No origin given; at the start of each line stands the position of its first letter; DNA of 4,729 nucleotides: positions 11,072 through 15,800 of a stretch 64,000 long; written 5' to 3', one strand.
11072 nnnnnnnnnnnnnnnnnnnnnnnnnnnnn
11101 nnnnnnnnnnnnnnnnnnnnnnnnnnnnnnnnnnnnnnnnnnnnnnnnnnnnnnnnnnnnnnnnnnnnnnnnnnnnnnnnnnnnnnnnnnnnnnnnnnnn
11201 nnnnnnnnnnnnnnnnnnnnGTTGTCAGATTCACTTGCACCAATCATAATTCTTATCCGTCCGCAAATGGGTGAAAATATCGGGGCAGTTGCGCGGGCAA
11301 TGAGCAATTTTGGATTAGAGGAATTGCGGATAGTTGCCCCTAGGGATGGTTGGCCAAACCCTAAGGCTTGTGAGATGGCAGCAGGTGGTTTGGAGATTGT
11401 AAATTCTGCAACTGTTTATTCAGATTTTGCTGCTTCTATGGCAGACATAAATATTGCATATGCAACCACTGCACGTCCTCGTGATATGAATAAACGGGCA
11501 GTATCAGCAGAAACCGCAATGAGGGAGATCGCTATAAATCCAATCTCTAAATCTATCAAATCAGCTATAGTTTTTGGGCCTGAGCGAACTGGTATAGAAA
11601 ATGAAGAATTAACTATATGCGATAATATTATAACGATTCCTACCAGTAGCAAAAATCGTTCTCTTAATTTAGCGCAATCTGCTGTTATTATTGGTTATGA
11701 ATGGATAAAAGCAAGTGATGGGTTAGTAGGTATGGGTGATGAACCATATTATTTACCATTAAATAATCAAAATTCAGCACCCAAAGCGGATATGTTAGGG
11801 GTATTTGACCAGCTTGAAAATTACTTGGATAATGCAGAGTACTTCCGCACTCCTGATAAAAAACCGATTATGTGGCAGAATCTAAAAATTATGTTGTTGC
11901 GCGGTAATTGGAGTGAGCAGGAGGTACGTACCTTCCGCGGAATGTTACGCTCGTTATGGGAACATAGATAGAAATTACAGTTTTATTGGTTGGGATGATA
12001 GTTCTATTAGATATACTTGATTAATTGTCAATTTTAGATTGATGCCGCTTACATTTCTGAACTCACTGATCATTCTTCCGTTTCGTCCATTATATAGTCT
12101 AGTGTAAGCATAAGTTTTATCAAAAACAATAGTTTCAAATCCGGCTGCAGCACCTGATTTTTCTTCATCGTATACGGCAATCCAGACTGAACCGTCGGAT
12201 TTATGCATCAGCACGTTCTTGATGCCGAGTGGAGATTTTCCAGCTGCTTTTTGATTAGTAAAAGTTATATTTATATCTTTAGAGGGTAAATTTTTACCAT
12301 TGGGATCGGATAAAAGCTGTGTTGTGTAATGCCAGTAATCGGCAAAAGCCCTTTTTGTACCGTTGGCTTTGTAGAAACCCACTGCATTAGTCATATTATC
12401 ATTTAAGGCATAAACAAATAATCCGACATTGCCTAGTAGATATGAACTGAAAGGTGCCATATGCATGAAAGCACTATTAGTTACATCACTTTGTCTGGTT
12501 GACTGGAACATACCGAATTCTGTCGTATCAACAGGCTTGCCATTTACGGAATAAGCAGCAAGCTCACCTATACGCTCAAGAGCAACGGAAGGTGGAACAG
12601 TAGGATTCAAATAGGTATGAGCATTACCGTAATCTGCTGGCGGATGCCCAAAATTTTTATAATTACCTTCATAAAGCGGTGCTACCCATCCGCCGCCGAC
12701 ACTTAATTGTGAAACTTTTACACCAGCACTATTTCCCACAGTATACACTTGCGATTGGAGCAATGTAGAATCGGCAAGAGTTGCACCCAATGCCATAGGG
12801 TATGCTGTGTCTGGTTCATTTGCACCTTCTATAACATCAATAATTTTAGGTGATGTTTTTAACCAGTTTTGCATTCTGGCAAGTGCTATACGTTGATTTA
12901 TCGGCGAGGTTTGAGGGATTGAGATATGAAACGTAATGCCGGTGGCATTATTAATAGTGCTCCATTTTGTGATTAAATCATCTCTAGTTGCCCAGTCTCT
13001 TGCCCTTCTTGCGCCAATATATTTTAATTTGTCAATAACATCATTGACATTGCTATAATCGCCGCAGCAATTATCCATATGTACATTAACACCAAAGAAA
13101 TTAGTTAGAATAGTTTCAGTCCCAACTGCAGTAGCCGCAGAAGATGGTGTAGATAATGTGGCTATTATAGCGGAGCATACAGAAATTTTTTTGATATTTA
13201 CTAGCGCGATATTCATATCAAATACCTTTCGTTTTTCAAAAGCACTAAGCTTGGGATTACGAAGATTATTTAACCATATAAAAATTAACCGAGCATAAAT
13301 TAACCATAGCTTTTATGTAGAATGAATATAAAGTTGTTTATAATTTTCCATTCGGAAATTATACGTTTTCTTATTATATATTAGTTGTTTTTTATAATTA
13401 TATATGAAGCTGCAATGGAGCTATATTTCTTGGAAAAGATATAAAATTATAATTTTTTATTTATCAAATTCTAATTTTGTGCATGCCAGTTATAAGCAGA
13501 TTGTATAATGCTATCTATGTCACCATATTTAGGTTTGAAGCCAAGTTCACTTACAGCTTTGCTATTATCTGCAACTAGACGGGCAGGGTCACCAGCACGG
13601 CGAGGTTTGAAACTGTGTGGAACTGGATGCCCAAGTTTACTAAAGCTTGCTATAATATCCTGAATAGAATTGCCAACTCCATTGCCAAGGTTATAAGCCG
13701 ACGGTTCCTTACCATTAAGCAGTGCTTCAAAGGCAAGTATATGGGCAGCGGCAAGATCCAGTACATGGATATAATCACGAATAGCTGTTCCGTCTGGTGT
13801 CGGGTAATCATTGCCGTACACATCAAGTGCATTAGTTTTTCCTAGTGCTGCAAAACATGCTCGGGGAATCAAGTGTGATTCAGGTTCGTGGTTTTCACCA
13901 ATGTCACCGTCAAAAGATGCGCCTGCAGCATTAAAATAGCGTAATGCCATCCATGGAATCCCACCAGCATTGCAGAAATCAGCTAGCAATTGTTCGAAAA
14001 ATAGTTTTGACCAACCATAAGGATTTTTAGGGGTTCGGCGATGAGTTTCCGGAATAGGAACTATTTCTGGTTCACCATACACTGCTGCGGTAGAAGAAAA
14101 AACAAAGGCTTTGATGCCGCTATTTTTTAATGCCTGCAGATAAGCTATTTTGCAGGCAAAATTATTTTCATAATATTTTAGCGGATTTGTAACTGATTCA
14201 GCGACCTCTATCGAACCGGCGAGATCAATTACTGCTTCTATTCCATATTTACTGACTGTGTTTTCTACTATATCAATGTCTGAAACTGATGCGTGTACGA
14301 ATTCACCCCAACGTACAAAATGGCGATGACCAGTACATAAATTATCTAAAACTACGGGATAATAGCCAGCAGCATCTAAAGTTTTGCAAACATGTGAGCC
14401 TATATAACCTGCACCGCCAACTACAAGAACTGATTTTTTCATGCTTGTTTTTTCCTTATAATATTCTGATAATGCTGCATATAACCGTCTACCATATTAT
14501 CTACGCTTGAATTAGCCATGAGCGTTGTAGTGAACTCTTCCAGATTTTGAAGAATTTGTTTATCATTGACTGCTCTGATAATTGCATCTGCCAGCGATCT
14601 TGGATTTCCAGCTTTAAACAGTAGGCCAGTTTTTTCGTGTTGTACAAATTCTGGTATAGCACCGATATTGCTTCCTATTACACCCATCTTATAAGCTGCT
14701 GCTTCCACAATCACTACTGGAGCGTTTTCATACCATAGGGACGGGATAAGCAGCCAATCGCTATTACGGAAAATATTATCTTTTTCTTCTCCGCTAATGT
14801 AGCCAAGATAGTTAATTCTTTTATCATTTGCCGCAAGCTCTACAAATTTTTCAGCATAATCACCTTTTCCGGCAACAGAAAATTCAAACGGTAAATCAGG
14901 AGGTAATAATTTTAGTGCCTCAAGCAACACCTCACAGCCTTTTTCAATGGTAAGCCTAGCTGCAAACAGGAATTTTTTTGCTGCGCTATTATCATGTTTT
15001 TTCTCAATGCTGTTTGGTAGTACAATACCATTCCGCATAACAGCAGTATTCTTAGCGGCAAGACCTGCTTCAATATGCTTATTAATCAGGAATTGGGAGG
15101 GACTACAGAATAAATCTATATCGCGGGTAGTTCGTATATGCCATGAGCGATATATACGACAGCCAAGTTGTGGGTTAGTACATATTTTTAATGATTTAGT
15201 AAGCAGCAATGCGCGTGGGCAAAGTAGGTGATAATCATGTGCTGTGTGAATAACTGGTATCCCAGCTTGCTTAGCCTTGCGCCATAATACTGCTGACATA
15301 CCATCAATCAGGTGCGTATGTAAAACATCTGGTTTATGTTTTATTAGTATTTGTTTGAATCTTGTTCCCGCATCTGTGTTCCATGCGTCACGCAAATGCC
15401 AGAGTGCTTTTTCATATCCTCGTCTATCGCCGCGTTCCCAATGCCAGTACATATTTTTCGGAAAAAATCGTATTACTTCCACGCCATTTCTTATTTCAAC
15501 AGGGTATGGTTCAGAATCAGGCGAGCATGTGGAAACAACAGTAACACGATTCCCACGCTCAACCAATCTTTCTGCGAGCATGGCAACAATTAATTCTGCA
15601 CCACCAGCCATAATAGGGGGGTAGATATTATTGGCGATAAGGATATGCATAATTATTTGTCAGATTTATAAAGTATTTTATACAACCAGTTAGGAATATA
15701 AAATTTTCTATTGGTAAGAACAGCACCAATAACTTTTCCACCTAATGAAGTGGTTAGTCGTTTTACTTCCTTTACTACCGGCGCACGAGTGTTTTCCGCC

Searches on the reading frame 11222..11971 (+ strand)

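Call 52: search_protein_families(library=pfam, proteins=[window:11222-11971:+], max_evalue=0.0001)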
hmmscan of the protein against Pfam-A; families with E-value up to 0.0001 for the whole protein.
window:11222-11971:+ (249 aa): 1 family
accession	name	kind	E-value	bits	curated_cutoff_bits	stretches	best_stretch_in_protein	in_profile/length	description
PF00588.24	SpoU_methylase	-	2.1e-28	99.7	29.7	1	8-159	3-142/142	SpoU rRNA Methylase family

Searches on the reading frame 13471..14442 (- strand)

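Call 52: search_protein_families(library=pfam, proteins=[window:13471-14442:-], max_evalue=0.0001)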
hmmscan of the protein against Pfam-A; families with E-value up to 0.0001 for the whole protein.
window:13471-14442:- (323 aa): 5 families
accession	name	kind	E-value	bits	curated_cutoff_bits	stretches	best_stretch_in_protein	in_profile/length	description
PF01370.27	Epimerase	-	3.6e-49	167.8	20.9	1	5-253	1-240/240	NAD dependent epimerase/dehydratase family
PF16363.11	GDP_Man_Dehyd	-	1.6e-41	143.3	27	1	6-307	1-324/332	GDP-mannose 4,6 dehydratase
PF01073.25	3Beta_HSD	-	6.5e-09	35.7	22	1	6-152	1-156/280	3-beta hydroxysteroid dehydrogenase/isomerase family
PF04321.23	RmlD_sub_bind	-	6.6e-07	29.1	27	1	4-155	2-138/287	RmlD substrate binding domain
PF02719.21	Polysacc_synt_2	-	9.9e-06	25.4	20.2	0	5-119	1-129/293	Polysaccharide biosynthesis protein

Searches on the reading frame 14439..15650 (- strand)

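Call 52: search_protein_families(library=pfam, proteins=[window:14439-15650:-], max_evalue=0.0001)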
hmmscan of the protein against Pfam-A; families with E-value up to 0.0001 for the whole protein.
window:14439-15650:- (403 aa): 4 families
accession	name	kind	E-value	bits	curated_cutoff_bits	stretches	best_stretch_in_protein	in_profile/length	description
PF00534.26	Glycos_transf_1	-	1.4e-29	103.3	26.4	1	217-372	8-167/172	Glycosyl transferases group 1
PF13692.12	Glyco_trans_1_4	-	1.5e-26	93.8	27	1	225-363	2-142/142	Glycosyl transferases group 1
PF13439.12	Glyco_transf_4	-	1e-20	74.9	28.5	1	16-209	2-166/170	Glycosyltransferase Family 4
PF13579.12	Glyco_trans_4_4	-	4.1e-18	66.7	29.7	1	16-208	1-158/158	Glycosyl transferase 4-like domain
